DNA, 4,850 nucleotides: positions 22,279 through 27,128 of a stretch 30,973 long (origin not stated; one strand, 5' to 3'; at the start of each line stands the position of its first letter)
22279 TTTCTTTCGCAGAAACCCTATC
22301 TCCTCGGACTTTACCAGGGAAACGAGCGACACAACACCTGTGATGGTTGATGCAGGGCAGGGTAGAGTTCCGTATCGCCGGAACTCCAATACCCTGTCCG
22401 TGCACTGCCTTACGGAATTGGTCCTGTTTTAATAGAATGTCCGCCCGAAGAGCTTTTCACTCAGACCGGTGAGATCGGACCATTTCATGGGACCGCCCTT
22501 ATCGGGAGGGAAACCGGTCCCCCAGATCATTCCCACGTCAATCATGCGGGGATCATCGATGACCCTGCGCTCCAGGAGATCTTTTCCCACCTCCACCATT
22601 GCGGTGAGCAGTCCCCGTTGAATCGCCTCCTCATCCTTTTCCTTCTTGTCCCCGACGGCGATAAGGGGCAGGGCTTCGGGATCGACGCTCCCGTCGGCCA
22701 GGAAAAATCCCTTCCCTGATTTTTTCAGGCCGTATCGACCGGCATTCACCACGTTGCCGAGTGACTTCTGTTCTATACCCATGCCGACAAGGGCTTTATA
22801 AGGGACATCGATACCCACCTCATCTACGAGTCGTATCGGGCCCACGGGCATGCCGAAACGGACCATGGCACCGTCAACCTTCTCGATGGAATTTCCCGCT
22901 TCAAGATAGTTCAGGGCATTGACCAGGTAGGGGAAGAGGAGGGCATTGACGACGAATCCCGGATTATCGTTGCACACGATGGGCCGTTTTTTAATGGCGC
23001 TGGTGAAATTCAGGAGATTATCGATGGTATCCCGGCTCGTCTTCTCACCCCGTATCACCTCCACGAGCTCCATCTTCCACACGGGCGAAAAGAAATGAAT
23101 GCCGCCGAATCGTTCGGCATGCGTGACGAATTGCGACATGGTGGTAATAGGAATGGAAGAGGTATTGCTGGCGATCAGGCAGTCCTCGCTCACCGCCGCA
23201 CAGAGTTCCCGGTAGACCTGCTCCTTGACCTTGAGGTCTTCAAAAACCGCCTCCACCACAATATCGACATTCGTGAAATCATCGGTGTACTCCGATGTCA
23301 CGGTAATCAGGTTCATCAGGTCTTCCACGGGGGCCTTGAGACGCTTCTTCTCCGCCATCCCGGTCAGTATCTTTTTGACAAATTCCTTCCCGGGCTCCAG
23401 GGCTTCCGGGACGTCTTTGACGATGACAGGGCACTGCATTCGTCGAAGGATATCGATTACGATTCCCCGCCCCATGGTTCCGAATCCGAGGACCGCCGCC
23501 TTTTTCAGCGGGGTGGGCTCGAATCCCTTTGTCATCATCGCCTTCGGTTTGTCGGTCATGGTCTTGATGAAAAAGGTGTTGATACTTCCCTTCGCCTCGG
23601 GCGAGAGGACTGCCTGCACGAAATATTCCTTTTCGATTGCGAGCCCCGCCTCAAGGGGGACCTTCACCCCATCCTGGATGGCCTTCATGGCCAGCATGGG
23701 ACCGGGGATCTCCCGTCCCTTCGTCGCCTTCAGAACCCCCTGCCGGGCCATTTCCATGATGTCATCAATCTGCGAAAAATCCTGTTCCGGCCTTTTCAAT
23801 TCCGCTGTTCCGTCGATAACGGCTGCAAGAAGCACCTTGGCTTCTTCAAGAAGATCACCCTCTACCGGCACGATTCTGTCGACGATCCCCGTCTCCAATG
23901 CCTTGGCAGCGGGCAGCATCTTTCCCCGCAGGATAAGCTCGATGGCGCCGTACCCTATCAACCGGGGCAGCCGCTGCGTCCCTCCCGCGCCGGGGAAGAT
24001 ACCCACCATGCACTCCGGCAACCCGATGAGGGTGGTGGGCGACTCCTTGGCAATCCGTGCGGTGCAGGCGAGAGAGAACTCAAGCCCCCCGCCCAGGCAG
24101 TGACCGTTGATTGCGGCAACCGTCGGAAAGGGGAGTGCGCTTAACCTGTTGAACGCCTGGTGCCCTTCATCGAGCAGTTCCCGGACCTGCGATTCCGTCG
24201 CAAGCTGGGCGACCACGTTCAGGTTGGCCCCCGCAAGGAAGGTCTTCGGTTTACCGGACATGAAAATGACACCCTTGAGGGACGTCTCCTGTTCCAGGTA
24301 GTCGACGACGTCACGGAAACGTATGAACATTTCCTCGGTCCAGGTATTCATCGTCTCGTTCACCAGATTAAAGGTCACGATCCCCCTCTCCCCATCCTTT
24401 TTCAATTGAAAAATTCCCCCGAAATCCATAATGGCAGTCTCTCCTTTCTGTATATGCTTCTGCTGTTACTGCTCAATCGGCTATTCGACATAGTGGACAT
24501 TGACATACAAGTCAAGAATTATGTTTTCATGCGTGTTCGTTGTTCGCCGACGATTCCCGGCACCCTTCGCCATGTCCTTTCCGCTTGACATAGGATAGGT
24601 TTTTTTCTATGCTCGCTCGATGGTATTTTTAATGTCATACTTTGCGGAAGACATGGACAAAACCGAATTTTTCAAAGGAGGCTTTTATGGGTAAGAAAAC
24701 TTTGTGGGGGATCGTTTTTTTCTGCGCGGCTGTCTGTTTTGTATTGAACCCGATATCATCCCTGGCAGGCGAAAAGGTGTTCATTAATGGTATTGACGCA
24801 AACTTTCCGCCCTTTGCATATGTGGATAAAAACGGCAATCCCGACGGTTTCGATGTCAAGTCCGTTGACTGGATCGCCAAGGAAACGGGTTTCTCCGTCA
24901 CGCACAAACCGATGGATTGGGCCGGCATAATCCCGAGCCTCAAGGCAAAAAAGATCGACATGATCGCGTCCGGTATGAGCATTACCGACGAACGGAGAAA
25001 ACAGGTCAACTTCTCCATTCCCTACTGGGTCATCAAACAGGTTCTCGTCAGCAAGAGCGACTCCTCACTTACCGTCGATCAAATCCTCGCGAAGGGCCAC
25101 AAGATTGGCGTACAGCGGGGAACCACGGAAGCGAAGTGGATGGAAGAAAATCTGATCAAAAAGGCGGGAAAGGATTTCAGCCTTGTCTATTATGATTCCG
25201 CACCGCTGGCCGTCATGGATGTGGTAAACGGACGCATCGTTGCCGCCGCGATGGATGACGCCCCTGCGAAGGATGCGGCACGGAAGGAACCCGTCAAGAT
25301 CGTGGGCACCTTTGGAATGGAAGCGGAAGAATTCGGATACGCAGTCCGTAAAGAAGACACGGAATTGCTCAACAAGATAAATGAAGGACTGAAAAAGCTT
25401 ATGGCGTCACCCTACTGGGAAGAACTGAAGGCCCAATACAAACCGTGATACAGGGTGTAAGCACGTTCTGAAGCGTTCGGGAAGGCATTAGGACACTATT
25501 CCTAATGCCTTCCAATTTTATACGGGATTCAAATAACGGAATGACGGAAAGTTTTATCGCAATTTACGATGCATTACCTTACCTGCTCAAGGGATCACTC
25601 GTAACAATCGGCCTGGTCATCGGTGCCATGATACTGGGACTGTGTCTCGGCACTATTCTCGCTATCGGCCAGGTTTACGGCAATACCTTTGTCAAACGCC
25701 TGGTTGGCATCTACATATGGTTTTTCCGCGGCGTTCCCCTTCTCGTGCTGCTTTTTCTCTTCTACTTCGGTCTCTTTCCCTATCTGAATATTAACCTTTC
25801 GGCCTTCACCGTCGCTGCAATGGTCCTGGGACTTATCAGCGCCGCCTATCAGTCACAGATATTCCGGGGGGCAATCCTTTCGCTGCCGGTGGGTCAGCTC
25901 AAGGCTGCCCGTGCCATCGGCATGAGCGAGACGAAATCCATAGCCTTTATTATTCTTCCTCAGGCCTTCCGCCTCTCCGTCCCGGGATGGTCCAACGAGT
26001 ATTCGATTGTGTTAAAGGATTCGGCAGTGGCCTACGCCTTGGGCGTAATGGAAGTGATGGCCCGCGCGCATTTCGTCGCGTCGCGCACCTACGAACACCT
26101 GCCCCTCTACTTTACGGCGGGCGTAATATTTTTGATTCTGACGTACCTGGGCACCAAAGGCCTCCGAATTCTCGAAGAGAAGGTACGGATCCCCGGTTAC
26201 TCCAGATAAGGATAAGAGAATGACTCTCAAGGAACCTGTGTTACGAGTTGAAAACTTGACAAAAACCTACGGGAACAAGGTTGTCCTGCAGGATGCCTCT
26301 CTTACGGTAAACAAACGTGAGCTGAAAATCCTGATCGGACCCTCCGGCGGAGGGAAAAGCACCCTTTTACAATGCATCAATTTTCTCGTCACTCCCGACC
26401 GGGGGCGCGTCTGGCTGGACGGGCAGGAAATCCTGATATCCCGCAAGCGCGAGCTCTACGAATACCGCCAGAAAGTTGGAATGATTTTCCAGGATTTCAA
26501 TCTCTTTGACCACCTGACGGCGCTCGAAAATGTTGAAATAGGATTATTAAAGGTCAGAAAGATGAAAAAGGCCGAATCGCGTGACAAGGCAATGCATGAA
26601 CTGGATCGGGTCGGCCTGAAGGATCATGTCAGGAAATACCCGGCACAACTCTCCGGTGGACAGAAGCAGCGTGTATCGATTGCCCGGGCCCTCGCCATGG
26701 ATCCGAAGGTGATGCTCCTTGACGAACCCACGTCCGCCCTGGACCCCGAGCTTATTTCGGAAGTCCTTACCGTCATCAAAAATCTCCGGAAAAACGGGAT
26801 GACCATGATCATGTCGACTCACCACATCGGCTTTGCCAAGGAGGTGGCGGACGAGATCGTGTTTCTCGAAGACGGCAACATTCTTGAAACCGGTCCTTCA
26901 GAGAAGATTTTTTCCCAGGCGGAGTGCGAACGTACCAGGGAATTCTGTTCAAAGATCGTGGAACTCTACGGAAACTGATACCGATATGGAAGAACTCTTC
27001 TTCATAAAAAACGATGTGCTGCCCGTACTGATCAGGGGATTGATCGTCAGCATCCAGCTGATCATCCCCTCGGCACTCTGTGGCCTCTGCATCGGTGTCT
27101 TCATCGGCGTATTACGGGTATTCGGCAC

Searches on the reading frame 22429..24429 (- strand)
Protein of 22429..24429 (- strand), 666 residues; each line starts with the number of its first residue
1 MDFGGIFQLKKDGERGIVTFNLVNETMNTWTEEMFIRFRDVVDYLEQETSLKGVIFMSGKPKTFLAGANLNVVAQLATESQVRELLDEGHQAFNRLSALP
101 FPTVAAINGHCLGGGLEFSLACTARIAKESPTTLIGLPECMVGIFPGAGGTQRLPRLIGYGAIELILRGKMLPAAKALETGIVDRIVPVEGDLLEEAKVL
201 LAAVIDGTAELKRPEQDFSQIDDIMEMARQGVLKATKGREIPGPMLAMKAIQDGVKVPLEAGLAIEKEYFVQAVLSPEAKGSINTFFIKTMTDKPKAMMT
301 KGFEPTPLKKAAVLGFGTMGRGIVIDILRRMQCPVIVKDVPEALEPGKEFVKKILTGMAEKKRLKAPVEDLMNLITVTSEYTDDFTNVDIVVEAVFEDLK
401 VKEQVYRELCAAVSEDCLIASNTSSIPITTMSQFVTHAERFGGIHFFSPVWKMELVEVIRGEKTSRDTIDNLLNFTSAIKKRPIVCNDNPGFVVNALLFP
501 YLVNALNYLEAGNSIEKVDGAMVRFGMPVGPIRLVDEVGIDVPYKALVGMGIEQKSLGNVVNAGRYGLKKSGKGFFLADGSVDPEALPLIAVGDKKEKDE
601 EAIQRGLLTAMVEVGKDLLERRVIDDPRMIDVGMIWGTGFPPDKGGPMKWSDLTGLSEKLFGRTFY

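Call 33: search_protein_families(library=pfam, proteins=[window:22429-24429:-], max_evalue=0.00001)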
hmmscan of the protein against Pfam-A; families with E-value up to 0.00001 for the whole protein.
window:22429-24429:- (666 aa): 4 families
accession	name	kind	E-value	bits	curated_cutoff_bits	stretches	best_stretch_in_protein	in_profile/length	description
PF02737.24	3HCDH_N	-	1.1e-49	169.3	22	1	310-488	1-179/180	3-hydroxyacyl-CoA dehydrogenase, NAD binding domain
PF00378.25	ECH_1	-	1.5e-33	116.6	27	1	15-203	4-189/251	Enoyl-CoA hydratase/isomerase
PF16113.10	ECH_2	-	4.6e-23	82.7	27.2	1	24-190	9-175/335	Enoyl-CoA hydratase/isomerase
PF00725.27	3HCDH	-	1.7e-18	67.3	22.1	1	491-575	1-94/97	3-hydroxyacyl-CoA dehydrogenase, C-terminal domain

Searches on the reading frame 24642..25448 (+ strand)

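Call 33: search_protein_families(library=pfam, proteins=[window:24642-25448:+], max_evalue=0.00001)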
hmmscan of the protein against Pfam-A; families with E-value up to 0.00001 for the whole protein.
window:24642-25448:+ (268 aa): 3 families
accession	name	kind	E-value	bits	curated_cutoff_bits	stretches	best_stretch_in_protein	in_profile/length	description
PF00497.25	SBP_bac_3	-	7e-40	136.3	26.4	1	50-266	4-129/132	Bacterial extracellular solute-binding proteins, family 3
PF10613.14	Lig_chan-Glu_bd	-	4e-07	30.6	30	1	88-130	62-104/115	Ligated ion channel L-glutamate- and glycine-binding site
PF12974.12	Phosphonate-bd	-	1.1e-06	28.7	27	1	75-255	20-218/242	ABC transporter, phosphonate, periplasmic substrate-binding protein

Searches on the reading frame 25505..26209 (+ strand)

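Call 33: search_protein_families(library=pfam, proteins=[window:25505-26209:+], max_evalue=0.00001)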
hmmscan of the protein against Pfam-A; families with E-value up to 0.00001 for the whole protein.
window:25505-26209:+ (234 aa): 1 family
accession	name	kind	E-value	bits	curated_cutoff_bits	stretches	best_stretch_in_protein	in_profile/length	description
PF00528.27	BPD_transp_1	-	4.4e-16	59.6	26.4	1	45-228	1-183/184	Binding-protein-dependent transport system inner membrane component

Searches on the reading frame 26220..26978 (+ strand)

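Call 33: search_protein_families(library=pfam, proteins=[window:26220-26978:+], max_evalue=0.00001)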
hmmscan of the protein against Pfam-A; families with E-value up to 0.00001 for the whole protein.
window:26220-26978:+ (252 aa): 3 families
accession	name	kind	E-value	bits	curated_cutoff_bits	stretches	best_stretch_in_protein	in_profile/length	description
PF00005.33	ABC_tran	-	1.2e-37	130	25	1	23-172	1-137/137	ABC transporter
PF13304.12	AAA_21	-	4.5e-14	53.7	27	1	141-203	235-300/304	AAA domain, putative AbiEii toxin, Type IV TA system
PF02463.25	SMC_N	-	6.5e-11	42.5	40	1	32-209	23-205/220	RecF/RecN/SMC N terminal domain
